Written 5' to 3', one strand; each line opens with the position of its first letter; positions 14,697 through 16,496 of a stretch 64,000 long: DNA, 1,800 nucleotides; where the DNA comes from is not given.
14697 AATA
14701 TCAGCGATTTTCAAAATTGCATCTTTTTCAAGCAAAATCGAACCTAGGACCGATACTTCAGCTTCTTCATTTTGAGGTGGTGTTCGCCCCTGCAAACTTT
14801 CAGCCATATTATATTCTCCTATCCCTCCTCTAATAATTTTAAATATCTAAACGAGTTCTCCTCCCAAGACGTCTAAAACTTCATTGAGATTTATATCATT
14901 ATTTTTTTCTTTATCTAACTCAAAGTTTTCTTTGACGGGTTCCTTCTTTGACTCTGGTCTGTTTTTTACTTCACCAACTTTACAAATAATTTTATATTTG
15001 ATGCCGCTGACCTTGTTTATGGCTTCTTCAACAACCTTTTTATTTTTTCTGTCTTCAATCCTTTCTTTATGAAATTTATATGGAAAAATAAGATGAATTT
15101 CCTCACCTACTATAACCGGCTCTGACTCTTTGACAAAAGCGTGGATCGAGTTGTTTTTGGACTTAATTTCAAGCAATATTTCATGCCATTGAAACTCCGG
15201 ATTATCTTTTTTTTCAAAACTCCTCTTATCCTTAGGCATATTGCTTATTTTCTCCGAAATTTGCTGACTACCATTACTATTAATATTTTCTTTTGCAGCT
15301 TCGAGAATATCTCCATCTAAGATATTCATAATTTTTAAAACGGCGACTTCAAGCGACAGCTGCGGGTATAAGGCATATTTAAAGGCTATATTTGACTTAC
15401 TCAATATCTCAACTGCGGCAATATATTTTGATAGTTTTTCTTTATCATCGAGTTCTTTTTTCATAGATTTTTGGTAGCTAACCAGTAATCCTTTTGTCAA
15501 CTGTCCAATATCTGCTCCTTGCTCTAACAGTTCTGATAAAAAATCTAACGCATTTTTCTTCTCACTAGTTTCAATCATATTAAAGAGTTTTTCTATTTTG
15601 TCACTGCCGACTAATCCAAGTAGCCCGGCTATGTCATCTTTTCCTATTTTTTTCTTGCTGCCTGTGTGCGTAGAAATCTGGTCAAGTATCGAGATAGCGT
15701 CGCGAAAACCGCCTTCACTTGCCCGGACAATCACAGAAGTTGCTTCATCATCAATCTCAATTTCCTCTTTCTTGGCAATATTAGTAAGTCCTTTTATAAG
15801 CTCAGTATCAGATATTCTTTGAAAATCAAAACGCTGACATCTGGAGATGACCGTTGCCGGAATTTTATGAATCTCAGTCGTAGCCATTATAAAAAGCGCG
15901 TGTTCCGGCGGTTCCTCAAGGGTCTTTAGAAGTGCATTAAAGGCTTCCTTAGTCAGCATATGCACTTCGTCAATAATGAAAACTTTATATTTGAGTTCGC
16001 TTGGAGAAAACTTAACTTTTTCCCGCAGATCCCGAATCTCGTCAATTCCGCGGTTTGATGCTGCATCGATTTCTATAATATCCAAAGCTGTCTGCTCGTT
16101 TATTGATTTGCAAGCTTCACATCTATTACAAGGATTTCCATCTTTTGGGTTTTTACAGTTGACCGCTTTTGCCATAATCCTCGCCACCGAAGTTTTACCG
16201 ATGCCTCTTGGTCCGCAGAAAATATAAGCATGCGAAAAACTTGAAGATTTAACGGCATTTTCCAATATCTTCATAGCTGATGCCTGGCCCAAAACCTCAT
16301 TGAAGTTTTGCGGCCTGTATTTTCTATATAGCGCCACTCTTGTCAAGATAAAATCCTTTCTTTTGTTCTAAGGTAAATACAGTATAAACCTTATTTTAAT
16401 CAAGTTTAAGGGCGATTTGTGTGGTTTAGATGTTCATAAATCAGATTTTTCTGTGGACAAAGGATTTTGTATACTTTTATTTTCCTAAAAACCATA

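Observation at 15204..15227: dnaX has an A8 slippery run with a -1-frame stop two codons later, at the tau/gamma boundary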

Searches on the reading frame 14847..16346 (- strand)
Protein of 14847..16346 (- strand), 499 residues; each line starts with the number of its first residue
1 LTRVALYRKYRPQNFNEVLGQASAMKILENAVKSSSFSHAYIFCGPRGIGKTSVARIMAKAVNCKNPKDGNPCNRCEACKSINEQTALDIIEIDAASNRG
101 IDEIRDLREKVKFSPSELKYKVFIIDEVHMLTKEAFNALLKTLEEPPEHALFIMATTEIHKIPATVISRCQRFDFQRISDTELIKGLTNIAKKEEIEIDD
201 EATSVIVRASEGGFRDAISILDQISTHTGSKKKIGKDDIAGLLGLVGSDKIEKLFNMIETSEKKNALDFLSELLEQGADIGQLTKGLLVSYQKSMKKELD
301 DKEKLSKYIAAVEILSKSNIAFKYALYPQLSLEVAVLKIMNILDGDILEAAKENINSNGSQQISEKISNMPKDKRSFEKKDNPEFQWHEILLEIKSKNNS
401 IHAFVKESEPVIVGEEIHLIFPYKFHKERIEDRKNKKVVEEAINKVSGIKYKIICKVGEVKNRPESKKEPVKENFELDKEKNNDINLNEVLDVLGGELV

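Call 5: search_protein_families(library=pfam, proteins=[window:14847-16346:-], max_evalue=0.1)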
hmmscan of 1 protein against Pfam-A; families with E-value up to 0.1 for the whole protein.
window:14847-16346:- (499 aa): 30 families (the best 25 are shown)
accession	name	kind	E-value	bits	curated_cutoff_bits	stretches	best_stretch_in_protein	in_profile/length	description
PF13177.12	DNA_pol3_delta2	-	7.7e-47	159.7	27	1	21-178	2-160/161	DNA polymerase III, delta subunit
PF00004.35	AAA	-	1.3e-13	52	21.2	1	42-174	2-124/131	ATPase family associated with various cellular activities (AAA)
PF22608.2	DNAX_ATPase_lid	-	7.8e-10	38.8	27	1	186-223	5-42/49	DNA polymerase III clamp loader subunit, ATPase lid domain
PF20964.2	DnaX_C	-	3.1e-09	37.2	26.2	1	385-472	14-102/113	DNA polymerase III subunit tau, C-terminal domain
PF05496.18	RuvB_N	-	1.6e-06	28.4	27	1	11-69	2-64/159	Holliday junction DNA helicase RuvB P-loop domain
PF07728.20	AAA_5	-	4.6e-06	27.1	22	1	42-146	3-93/139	AAA domain (dynein-related subfamily)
PF13245.12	AAA_19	-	1.1e-05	26.1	25.1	1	30-149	3-119/134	AAA domain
PF07724.20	AAA_2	-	2.4e-05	24.9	27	1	41-145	6-101/166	AAA domain (Cdc48 subfamily)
PF13401.12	AAA_22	-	2.7e-05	24.9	27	1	42-149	9-116/130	AAA domain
PF12169.13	DNA_pol3_gamma3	-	5.7e-05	23.4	24.4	1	236-288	3-55/143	DNA polymerase III subunits gamma and tau domain III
PF06068.19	TIP49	-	0.00013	21.8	23.8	1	117-157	272-311/347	TIP49 P-loop domain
PF11490.13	DNA_pol3_a_NII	-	0.00055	20.3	26.3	1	387-482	3-97/117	DNA polymerase III polC-type N-terminus II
PF03215.21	Rad17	-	0.00065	20.1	23.8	1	7-75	10-82/186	Rad17 P-loop domain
PF16193.11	AAA_assoc_2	-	0.0009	19.9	34.3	1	193-242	2-54/81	AAA C-terminal domain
PF13712.12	Glyco_tranf_2_5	-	0.0011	19.1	27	0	114-148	50-84/210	Glycosyltransferase like family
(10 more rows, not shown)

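Call 6: search_protein_families(library=ncbifam, proteins=[window:14847-16346:-], max_evalue=0.01)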
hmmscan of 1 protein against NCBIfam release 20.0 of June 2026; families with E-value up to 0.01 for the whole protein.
window:14847-16346:- (499 aa): 82 families (the best 25 are shown)
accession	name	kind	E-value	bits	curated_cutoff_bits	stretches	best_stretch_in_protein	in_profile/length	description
NF004046.1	PRK05563.1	equivalog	5e-147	491.2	400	2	4-378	3-390/567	DNA polymerase III subunit gamma/tau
NF011512.0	PRK14950.1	equivalog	3.9e-132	442.4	593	2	1-291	1-290/585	DNA polymerase III subunits gamma and tau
TIGR02397.1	dnaX_nterm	equivalog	2.3e-125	418.5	250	1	5-301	3-297/355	DNA polymerase III subunit gamma/tau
NF011526.0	PRK14965.1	equivalog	4.7e-116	388.9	670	1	4-289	4-287/578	DNA polymerase III subunits gamma and tau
NF011523.0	PRK14962.1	equivalog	1.4e-115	386.8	576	1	5-476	3-467/474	DNA polymerase III subunits gamma and tau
NF011514.0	PRK14953.1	equivalog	1.1e-114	384.1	536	1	1-449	1-470/488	DNA polymerase III subunits gamma and tau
NF004549.0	PRK05896.1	equivalog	1.5e-111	374.1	578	1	2-483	2-418/642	DNA polymerase III subunits gamma and tau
NF004962.0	PRK06305.1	equivalog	7.9e-111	371.5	559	1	6-386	7-395/465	DNA polymerase III subunits gamma and tau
NF011510.0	PRK14948.1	equivalog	1.6e-109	367.4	593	1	5-292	7-293/640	DNA polymerase III subunit gamma/tau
NF006585.0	PRK09111.1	equivalog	9e-109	364.8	604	1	6-289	30-316/616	DNA polymerase III subunit gamma/tau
NF006280.0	PRK08451.1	equivalog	2.3e-101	340.2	572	1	5-483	3-478/535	DNA polymerase III subunit gamma/tau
NF011531.0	PRK14971.1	equivalog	2.8e-100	336.9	685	1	8-291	9-291/614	DNA polymerase III subunit gamma/tau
NF005942.0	PRK07994.1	equivalog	8.7e-99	332.3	613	1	3-289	3-287/655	DNA polymerase III subunit gamma/tau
NF005173.0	PRK06647.1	equivalog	2.8e-98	330.2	623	1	9-283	9-281/568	DNA polymerase III subunits gamma and tau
NF011524.0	PRK14963.1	equivalog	2.7e-96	324.1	601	2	5-352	3-351/647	DNA polymerase III subunits gamma and tau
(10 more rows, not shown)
